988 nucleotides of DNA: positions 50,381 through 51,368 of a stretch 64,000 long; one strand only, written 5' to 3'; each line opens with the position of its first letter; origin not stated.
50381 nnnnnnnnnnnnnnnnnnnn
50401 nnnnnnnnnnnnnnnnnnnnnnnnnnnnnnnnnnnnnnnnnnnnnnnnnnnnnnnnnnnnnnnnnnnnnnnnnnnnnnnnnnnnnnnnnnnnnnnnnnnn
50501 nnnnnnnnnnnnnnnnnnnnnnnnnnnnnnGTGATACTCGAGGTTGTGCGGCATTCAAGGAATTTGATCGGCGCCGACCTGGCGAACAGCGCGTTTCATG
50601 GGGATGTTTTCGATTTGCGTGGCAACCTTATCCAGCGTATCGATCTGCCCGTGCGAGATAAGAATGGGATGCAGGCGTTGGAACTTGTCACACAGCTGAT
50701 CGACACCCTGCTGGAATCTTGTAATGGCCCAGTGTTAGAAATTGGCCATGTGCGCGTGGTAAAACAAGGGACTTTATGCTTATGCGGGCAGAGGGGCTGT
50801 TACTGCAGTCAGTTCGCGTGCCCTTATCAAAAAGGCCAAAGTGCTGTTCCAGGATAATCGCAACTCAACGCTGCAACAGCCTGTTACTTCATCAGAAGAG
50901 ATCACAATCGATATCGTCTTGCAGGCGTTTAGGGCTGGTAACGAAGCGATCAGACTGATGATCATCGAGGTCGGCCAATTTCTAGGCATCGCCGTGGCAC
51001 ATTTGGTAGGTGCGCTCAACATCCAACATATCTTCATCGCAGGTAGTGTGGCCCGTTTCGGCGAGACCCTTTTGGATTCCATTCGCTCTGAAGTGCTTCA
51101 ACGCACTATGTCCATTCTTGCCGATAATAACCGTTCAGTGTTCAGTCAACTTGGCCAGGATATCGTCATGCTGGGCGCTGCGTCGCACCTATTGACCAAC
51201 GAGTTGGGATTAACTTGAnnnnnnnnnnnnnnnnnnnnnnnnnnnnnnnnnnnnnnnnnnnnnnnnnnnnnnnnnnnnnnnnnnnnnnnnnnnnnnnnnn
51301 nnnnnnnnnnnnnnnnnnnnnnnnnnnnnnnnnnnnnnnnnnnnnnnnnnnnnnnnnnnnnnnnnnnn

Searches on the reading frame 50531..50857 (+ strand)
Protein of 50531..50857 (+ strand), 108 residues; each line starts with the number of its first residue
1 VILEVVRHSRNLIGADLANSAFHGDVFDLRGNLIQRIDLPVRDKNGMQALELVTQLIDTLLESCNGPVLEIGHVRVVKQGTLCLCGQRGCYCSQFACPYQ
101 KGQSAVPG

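Call 6: search_protein_families(library=pfam, proteins=[window:50531-50857:+], max_evalue=0.01)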
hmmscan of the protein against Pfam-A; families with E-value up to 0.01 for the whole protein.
window:50531-50857:+ (108 aa): 1 family
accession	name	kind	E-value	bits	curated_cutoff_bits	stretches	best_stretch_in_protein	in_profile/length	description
PF00480.26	ROK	-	8.6e-05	22.6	22.9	1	65-91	149-175/294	ROK family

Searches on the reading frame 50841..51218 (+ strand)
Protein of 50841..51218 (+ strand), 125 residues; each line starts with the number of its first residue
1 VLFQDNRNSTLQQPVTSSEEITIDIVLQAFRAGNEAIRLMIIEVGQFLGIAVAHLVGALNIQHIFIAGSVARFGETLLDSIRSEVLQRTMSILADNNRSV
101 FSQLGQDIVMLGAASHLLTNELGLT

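Call 6: search_protein_families(library=pfam, proteins=[window:50841-51218:+], max_evalue=0.01)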
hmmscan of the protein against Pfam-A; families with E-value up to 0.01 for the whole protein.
window:50841-51218:+ (125 aa): 1 family
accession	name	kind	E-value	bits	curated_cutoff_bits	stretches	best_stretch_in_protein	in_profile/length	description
PF00480.26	ROK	-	1.6e-08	34.9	22.9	1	17-115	191-289/294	ROK family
